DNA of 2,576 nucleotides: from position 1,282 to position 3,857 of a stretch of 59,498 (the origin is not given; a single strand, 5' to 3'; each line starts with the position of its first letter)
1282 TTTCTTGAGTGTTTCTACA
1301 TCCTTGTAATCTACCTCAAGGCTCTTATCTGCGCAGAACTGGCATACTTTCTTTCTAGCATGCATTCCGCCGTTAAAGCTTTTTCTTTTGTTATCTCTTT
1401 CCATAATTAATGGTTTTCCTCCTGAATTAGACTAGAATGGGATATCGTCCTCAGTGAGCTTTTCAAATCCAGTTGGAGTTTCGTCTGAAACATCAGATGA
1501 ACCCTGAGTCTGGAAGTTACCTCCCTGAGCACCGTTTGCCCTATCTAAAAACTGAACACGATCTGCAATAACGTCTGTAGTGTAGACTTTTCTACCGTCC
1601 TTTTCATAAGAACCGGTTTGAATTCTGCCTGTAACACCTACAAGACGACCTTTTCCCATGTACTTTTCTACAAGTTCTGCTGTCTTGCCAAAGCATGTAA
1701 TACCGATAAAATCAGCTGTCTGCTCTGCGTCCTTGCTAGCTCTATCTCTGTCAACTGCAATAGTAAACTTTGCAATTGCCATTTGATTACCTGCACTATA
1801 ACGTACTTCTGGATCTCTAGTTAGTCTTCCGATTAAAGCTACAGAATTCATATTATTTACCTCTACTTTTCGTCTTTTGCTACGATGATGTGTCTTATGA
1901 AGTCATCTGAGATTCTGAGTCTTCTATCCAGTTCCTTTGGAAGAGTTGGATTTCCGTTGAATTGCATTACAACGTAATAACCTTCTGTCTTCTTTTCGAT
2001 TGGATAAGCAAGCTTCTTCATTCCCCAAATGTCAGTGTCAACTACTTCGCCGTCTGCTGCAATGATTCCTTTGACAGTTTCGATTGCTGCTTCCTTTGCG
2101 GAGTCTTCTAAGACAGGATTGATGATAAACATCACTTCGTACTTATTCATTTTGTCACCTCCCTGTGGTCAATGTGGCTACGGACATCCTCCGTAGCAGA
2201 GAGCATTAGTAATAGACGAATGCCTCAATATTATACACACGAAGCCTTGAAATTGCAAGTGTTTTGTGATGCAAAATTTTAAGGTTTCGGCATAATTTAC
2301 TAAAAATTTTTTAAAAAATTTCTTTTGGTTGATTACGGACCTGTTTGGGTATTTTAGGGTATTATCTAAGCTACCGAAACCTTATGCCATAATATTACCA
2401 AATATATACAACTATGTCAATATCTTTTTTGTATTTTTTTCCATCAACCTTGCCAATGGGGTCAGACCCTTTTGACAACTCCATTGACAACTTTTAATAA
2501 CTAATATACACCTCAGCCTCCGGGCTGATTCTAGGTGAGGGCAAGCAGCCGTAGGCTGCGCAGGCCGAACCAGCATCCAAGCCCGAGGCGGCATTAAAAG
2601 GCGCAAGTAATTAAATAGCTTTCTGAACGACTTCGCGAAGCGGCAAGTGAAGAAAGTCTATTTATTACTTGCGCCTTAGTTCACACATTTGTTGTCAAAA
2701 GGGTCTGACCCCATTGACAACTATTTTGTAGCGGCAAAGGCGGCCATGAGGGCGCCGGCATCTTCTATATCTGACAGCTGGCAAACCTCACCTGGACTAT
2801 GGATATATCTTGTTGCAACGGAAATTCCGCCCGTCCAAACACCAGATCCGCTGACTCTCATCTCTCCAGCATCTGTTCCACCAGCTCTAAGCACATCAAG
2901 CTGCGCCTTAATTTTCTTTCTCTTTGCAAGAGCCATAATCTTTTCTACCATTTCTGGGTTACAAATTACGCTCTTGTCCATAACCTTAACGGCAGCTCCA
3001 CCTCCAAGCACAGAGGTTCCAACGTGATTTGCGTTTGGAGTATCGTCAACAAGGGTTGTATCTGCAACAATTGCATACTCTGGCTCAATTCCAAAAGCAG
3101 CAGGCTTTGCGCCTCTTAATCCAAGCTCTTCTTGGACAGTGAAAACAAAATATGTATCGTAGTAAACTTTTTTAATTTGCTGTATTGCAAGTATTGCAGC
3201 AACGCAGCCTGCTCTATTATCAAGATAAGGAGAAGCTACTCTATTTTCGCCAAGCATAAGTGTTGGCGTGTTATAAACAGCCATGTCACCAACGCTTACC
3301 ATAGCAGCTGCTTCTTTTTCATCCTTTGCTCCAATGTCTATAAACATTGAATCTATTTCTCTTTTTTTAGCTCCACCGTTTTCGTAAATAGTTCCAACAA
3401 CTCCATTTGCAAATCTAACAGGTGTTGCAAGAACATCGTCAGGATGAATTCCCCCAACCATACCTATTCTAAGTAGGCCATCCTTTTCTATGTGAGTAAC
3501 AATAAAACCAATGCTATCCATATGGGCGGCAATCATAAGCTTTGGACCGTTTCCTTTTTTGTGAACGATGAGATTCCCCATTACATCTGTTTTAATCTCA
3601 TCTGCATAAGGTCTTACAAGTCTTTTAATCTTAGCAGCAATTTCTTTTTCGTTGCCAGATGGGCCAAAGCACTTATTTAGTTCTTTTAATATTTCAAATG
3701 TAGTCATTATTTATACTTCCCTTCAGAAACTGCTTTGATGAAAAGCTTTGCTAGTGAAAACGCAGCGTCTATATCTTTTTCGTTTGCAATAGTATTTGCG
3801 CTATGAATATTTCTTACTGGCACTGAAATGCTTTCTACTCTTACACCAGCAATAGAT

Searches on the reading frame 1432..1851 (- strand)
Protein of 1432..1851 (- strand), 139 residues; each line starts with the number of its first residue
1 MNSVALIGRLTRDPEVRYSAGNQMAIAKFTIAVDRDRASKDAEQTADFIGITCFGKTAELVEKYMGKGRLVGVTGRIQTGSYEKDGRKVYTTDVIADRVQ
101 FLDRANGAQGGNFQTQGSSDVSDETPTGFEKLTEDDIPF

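Call 26: search_protein_families(library=pfam, proteins=[window:1432-1851:-])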
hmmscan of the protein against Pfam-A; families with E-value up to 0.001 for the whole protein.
window:1432-1851:- (139 aa): 1 family
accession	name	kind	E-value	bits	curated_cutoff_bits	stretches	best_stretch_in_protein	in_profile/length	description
PF00436.31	SSB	-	1.5e-29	102.5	26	1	1-102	1-104/104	Single-strand binding protein family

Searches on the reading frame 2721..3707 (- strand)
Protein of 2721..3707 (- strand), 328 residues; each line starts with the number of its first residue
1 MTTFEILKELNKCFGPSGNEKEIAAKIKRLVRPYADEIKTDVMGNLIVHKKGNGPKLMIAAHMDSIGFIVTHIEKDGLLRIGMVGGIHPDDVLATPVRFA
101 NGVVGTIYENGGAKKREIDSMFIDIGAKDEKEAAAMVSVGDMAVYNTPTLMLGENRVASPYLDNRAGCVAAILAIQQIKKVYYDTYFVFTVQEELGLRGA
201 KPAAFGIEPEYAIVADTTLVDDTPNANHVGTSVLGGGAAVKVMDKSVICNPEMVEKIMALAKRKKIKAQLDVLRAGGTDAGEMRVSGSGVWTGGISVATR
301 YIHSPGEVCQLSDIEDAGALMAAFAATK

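Call 26: search_protein_families(library=pfam, proteins=[window:2721-3707:-])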
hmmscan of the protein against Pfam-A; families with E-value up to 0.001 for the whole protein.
window:2721-3707:- (328 aa): 2 families
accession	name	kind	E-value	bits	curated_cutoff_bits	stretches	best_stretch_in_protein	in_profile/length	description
PF05343.19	Peptidase_M42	-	4.5e-83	279.1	23.2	1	44-320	1-292/292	M42 glutamyl aminopeptidase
PF01546.33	Peptidase_M20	-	8.4e-10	39.3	24.6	1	163-325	35-204/206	Peptidase family M20/M25/M40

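Call 33: find_encoding_contigs(protein=window:2721-3707:-, flank=2500, max_places=10)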
Protein window:2721-3707:- (328 aa): 4 contigs read that carry it; 4 places shown.
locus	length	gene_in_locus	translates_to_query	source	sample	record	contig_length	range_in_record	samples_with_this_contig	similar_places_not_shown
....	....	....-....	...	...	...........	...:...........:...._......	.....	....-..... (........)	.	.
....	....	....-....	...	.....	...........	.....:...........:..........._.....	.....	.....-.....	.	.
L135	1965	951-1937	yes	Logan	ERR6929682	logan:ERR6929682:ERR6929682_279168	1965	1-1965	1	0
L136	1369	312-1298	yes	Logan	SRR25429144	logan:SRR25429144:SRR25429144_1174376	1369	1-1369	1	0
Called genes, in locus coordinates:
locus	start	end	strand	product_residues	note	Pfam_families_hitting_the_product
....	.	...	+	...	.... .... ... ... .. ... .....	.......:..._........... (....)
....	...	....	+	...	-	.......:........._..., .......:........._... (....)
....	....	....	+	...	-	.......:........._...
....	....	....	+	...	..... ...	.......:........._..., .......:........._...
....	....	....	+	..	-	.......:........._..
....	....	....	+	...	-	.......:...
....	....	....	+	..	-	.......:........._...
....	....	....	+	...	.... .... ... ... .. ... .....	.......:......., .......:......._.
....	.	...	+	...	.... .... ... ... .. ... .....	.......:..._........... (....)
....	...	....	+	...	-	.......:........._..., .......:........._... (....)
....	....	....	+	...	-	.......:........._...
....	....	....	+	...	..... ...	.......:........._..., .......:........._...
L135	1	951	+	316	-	?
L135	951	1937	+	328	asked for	PF05343:Peptidase_M42, PF01546:Peptidase_M20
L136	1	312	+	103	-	?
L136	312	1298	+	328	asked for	PF05343:Peptidase_M42, PF01546:Peptidase_M20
